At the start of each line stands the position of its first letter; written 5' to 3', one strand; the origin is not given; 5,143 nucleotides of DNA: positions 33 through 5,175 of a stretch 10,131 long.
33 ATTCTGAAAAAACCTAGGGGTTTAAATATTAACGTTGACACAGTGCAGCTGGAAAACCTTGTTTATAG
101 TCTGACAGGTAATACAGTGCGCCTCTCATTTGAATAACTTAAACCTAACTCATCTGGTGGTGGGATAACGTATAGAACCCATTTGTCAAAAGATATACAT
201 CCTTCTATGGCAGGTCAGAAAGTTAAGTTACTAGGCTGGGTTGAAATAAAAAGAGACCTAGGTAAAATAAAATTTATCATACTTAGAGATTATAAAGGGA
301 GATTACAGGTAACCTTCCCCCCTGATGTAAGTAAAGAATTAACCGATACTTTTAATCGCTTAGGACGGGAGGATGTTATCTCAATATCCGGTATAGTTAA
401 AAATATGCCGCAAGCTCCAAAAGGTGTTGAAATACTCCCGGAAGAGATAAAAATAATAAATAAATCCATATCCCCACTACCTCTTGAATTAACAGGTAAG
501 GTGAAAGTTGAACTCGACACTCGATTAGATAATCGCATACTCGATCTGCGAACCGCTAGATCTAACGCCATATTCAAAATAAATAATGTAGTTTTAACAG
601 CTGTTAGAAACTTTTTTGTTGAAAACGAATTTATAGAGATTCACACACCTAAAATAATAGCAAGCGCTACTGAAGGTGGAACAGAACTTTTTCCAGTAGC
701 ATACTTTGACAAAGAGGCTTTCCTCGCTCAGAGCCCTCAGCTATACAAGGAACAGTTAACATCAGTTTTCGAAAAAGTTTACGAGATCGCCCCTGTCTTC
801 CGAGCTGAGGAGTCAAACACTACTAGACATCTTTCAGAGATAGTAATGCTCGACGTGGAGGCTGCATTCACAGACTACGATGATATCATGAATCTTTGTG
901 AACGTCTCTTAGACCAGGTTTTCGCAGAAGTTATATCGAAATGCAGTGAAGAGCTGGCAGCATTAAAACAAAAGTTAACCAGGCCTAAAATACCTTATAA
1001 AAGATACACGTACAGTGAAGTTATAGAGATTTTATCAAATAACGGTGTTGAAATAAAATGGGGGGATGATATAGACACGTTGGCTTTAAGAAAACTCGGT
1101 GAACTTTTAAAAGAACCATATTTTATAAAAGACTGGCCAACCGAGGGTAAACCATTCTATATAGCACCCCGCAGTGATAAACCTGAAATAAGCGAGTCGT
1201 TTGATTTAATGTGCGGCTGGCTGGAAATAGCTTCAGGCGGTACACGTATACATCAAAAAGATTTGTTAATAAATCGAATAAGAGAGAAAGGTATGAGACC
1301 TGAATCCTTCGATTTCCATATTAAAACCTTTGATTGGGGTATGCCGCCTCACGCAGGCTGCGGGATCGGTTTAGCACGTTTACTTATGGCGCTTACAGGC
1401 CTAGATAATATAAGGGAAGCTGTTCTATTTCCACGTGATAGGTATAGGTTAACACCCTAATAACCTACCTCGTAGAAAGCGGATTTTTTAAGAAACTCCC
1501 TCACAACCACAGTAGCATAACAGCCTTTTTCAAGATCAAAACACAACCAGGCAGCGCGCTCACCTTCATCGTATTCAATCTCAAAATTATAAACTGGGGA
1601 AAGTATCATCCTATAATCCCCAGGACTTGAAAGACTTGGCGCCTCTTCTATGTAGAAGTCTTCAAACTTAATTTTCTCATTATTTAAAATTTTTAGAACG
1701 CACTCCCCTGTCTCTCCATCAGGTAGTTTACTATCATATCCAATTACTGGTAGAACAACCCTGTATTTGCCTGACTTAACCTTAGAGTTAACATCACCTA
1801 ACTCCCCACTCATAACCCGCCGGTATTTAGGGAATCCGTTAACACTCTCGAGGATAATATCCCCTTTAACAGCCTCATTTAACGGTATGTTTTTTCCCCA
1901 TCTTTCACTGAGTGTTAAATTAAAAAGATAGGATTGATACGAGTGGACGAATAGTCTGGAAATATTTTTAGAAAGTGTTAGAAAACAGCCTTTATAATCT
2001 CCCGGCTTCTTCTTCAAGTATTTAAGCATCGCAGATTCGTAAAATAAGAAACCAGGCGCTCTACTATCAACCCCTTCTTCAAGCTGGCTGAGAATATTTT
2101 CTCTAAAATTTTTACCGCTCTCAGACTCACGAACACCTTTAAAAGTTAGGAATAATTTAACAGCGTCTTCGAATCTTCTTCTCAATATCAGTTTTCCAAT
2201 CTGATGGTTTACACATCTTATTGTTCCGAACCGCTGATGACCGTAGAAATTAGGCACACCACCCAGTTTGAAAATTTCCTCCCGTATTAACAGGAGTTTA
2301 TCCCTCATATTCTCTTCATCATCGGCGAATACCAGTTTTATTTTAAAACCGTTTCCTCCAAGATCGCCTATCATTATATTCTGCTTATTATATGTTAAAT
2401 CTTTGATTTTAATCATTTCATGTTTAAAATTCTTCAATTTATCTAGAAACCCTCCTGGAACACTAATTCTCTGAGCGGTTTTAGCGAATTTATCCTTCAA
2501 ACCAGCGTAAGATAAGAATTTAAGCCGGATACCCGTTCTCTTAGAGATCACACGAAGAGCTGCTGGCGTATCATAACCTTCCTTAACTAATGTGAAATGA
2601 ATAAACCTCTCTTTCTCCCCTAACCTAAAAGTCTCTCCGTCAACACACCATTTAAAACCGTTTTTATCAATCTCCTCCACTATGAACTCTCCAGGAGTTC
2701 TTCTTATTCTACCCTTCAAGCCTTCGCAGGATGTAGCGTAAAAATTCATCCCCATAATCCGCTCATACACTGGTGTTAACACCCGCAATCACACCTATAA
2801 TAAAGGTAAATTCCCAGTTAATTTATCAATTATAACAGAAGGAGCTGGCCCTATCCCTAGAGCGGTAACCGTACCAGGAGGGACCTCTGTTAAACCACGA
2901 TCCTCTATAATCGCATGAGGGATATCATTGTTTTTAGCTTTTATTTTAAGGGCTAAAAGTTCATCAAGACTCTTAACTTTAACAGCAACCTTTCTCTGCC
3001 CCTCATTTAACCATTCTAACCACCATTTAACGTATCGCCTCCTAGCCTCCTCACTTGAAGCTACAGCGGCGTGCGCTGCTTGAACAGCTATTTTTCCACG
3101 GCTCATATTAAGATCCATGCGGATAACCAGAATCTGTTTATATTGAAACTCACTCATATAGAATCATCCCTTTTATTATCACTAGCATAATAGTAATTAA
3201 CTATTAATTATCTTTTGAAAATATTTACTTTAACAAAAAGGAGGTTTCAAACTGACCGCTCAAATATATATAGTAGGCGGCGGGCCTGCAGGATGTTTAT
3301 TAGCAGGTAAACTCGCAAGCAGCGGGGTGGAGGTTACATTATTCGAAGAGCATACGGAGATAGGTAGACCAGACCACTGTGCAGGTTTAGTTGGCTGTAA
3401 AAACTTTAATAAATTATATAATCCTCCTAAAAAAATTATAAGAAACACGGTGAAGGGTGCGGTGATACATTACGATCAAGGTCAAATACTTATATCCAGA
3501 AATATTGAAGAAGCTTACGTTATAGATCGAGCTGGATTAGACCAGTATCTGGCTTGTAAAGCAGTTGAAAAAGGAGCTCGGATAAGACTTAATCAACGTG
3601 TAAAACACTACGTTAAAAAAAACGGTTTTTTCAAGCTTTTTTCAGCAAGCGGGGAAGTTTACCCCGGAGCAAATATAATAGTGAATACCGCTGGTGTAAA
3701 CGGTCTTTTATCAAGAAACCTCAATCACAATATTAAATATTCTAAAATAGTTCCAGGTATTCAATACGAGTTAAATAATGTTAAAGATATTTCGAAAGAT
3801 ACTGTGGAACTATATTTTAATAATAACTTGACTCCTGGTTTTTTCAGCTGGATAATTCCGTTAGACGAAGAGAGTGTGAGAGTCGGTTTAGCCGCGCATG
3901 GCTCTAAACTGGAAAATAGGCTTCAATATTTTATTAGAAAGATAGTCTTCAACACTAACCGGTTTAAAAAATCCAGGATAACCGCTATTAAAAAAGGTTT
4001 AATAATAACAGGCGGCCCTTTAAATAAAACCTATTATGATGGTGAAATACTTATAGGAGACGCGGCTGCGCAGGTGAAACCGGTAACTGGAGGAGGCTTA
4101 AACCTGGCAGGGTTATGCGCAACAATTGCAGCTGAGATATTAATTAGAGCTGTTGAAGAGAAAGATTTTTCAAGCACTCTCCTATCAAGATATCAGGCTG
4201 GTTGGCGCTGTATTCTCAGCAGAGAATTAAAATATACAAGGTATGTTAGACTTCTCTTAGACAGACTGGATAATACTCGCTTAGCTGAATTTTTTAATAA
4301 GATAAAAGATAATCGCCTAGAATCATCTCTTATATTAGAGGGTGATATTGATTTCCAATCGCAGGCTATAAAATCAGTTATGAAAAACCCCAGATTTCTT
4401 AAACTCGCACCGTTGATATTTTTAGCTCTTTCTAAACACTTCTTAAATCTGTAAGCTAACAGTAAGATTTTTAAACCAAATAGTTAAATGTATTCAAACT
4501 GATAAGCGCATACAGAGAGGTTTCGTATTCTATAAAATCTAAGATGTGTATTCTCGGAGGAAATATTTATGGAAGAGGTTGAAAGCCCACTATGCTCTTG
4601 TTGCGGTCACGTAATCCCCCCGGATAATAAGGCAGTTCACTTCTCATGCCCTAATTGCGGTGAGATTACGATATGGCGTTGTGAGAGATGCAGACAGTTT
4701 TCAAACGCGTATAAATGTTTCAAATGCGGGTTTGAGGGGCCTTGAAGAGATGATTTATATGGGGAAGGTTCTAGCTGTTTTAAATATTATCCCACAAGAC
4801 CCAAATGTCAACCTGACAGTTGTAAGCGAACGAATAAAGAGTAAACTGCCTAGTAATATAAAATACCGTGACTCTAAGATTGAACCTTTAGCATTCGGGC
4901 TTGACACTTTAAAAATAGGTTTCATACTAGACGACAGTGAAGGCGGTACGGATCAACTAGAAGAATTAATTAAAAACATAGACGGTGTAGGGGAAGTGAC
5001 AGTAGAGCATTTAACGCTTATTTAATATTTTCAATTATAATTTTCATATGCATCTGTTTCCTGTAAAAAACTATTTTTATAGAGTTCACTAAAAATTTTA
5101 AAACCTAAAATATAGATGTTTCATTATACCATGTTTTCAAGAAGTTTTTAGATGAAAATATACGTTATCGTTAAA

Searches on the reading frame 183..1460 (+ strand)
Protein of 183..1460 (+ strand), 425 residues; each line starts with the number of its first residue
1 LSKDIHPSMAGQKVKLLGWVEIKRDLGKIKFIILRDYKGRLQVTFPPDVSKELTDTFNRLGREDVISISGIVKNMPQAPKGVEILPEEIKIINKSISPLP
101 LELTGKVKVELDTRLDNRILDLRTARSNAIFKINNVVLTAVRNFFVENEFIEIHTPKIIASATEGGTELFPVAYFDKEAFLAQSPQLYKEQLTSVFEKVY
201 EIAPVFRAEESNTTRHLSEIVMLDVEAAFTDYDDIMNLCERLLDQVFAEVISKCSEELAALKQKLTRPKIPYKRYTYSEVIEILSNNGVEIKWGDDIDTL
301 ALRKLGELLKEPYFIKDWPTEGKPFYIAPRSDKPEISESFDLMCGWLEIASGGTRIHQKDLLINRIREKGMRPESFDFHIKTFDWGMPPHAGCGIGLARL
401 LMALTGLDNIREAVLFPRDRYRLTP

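Call 48: search_protein_families(library=pfam, proteins=[window:183-1460:+], max_evalue=0.001)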
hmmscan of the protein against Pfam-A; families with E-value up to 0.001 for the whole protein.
window:183-1460:+ (425 aa): 2 families
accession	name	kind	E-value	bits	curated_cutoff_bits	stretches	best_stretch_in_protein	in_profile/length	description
PF00152.25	tRNA-synt_2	-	1.2e-85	287.7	25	1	112-419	3-307/308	tRNA synthetases class II (D, K and N)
PF01336.31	tRNA_anti-codon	-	6.8e-13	48.8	27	1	14-92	1-75/75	OB-fold nucleic acid binding domain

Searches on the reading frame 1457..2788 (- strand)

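Call 48: search_protein_families(library=pfam, proteins=[window:1457-2788:-], max_evalue=0.001)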
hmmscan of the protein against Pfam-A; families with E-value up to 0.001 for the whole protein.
window:1457-2788:- (443 aa): 1 family
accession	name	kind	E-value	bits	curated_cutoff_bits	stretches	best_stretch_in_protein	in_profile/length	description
PF01142.23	TruD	-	4.2e-106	355.7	27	1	12-432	2-412/412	tRNA pseudouridine synthase D (TruD)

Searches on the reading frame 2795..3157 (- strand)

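Call 48: search_protein_families(library=pfam, proteins=[window:2795-3157:-], max_evalue=0.001)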
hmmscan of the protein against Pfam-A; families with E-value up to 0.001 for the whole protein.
window:2795-3157:- (120 aa): 1 family
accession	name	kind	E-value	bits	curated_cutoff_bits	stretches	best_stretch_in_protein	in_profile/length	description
PF01981.21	PTH2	-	3.5e-40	137.2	23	1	6-120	1-115/115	Peptidyl-tRNA hydrolase PTH2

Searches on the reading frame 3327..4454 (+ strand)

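Call 48: search_protein_families(library=pfam, proteins=[window:3327-4454:+], max_evalue=0.001)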
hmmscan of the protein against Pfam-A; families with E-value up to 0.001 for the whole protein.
window:3327-4454:+ (375 aa): 3 families
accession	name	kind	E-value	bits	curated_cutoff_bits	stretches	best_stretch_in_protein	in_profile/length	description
PF22578.2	GGR_cat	-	4.3e-09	36.6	27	1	143-224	4-86/88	Geranylgeranyl reductase catalytic domain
PF04820.20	Trp_halogenase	-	2.1e-05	24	21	1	56-292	145-370/458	Tryptophan halogenase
PF01266.30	DAO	-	5.2e-05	23.4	27.9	1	64-190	144-271/353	FAD dependent oxidoreductase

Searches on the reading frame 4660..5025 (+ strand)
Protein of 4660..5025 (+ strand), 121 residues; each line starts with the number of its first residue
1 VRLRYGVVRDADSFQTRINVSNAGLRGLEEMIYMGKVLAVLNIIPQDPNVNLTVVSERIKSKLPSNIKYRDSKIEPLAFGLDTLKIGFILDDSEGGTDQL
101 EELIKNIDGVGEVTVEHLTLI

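Call 48: search_protein_families(library=pfam, proteins=[window:4660-5025:+], max_evalue=0.001)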
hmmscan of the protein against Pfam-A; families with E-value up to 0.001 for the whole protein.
window:4660-5025:+ (121 aa): 1 family
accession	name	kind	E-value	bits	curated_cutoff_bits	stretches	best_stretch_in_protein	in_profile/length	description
PF00736.24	EF1_GNE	-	2.8e-19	69.5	20.8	1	39-119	2-86/88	EF-1 guanine nucleotide exchange domain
